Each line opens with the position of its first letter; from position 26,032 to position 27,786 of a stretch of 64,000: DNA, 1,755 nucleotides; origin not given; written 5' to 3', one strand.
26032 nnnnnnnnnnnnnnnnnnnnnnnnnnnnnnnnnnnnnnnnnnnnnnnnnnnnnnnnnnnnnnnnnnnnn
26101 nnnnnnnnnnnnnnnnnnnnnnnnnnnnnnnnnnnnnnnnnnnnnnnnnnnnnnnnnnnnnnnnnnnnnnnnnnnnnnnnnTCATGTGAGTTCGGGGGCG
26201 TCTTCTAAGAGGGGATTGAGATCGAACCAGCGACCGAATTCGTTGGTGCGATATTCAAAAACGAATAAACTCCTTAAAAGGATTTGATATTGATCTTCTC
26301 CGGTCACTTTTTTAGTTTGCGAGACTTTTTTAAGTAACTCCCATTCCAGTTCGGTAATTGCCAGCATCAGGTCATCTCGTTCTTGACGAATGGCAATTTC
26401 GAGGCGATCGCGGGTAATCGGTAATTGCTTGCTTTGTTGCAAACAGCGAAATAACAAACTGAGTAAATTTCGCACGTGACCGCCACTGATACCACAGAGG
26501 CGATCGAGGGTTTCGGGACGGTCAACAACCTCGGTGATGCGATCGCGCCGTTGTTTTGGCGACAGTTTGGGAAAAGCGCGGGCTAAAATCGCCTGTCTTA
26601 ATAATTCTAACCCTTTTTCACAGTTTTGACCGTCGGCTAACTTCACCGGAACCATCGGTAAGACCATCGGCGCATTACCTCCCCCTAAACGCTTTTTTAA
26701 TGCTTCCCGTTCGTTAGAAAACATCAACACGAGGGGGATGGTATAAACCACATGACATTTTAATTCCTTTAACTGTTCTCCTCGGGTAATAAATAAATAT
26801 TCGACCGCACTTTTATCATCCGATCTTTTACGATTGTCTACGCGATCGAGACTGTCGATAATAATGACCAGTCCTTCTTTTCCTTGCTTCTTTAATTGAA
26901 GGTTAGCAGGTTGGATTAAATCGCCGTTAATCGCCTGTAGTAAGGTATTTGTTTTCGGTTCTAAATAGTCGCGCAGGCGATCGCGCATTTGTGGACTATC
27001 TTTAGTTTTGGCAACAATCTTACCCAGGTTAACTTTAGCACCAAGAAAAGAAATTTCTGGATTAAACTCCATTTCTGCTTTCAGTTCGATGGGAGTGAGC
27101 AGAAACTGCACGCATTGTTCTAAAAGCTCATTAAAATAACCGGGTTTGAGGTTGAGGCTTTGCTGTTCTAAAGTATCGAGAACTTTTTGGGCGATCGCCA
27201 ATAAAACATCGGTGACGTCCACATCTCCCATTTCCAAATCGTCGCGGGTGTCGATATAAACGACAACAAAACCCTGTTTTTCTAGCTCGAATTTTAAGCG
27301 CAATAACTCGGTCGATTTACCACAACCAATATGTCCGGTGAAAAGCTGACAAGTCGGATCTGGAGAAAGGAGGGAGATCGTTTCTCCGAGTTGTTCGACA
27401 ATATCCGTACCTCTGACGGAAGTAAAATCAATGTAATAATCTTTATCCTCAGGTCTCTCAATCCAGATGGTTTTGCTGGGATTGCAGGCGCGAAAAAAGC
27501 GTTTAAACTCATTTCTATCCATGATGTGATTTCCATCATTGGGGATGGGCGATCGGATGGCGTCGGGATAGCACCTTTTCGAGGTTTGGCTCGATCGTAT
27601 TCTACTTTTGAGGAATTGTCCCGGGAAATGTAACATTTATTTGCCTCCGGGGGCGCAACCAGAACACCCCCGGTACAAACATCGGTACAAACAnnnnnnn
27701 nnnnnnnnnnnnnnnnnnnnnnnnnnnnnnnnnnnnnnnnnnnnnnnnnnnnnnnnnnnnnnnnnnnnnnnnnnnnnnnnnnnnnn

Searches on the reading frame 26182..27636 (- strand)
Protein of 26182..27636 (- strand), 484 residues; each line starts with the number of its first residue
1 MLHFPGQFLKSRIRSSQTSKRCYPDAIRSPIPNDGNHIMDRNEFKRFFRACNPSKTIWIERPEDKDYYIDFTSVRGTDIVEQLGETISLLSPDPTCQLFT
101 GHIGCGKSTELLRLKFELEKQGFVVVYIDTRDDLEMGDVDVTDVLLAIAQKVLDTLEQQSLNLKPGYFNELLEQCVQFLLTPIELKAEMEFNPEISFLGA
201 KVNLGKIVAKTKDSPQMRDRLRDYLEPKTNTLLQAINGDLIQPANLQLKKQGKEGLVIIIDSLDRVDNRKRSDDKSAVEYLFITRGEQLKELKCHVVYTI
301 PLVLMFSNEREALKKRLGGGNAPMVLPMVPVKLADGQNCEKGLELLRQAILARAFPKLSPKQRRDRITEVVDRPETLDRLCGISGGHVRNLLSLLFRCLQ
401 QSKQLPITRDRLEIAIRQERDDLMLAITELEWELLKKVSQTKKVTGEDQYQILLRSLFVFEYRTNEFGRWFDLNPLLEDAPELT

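Call 5: search_protein_families(library=pfam, proteins=[window:26182-27636:-], max_evalue=0.01)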
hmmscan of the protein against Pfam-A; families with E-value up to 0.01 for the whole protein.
window:26182-27636:- (484 aa): 4 families
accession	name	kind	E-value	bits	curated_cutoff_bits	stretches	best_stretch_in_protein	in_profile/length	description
PF01637.24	ATPase_2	-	1.5e-05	25.3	33.2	1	96-178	22-100/225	ATPase domain predominantly from Archaea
PF13191.12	AAA_16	-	0.00037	21.5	32.6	1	91-270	21-148/167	AAA ATPase domain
PF25199.1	nSTAND_NTPase5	-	0.003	17.8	34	0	78-139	23-87/145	Novel STAND NTPase 5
PF13481.12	AAA_25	-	0.0089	16.1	27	0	229-297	114-185/195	AAA domain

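Call 6: search_protein_families(library=ncbifam, proteins=[window:26182-27636:-], max_evalue=0.1)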
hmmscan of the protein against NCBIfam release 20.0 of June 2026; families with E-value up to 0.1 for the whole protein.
window:26182-27636:- (484 aa): 3 families
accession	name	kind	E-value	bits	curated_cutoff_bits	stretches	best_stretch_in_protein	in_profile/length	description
TIGR03420.1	DnaA_homol_Hda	equivalog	0.029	13.9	194.8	1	70-158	16-101/226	DnaA regulatory inactivator Hda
NF053860.1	DS41_1_antiphage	equivalog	0.078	11.9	370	0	100-157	45-104/448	anti-phage protein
TIGR00416.1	sms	equivalog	0.094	11.4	403.05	0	98-157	98-155/454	DNA repair protein RadA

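Call 7: search_protein_families(library=padloc, proteins=[window:26182-27636:-], max_evalue=0.1)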
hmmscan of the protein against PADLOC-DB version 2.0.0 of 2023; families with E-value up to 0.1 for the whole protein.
window:26182-27636:- (484 aa): 1 family
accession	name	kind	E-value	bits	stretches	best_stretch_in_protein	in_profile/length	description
PDLC04140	mad8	-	0.00015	19.4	1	82-298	15-229/314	mads_8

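Call 69: search_protein_families(library=pfam, proteins=[L008:3595-7053:+], max_evalue=0.1)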
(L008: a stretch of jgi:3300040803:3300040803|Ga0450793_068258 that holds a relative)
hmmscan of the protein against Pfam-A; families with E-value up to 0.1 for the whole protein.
L008:3595-7053:+ (1152 aa): 4 families
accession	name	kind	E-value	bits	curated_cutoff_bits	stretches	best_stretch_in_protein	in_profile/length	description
PF02399.21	Herpes_ori_bp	-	4.9e-06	25.4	20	1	392-539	50-199/820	Origin of replication binding protein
PF07232.17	DUF1424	-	0.011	15.3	23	1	513-585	120-188/329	Putative rep protein (DUF1424)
PF25199.1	nSTAND_NTPase5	-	0.019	15.2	34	1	392-441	42-93/145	Novel STAND NTPase 5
PF13086.12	AAA_11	-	0.069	13.4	27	0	360-438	5-72/257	AAA domain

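Call 96: search_protein_families(library=pfam, proteins=[L014:4838-6961:-], max_evalue=0.000001)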
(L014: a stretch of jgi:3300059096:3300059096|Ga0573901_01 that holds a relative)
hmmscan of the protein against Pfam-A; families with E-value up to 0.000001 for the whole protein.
L014:4838-6961:- (707 aa): 31 families (the best 25 are shown)
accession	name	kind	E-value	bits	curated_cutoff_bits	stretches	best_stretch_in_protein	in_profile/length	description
PF00400.38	WD40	-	8.8e-57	187.6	27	4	531-568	1-38/39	WD domain, G-beta repeat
PF25173.1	Beta-prop_WDR3_1st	-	3.4e-46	157.7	154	2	491-609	20-140/184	WDR3 first beta-propeller domain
PF25174.1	Beta-prop_THOC3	-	1.3e-43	149.4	305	2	488-569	159-241/272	THOC3 beta-propeller domain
PF24814.1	WD40_Prp19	-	1.8e-32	113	320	1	494-650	43-204/281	Prp19 WD40 domain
PF25175.1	Beta-prop_WDR5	-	7.3e-32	111.2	250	1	535-668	4-140/296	WDR5 beta-propeller domain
PF24817.1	WD40_WDHD1_1st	-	1.2e-29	103.9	109.9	2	503-569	89-156/291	WDHD1 first WD40 domain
PF23381.1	Beta-prop_IFT122_1st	-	1.2e-29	103.8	28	2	612-652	41-81/350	IFT122 first beta-propeller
PF25172.1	Beta-prop_WDR3_2nd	-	8.6e-29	101.1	140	1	492-610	167-287/293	WDR3 second beta-propeller domain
PF24807.1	WD40_CDC20-Fz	-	7.6e-27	94.8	200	1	476-650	111-292/292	CDC20/Fizzy WD40 domain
PF25047.1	Beta-prop_TEP1_2nd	-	2.3e-26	92.9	89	1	576-684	84-197/255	TEP-1 second beta-propeller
PF24805.1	EIF3I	-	1e-23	84.4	200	2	577-659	5-89/324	EIF3I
PF24105.1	Beta-prop_CAF1B_HIR1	-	2.7e-23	83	80.5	2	533-651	62-200/383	CAF1B/HIR1 beta-propeller domain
PF20426.4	NBCH_WD40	-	1e-22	80.9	50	0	612-651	113-152/350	Neurobeachin beta propeller domain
PF25391.1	WD40_Gbeta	-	1.4e-22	80.6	150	2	572-654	174-259/340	G protein beta WD-40 repeat protein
PF23414.1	Beta-prop_EML_2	-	1.9e-21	77.1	90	1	503-653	1-154/266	Echinoderm microtubule-associated protein second beta-propeller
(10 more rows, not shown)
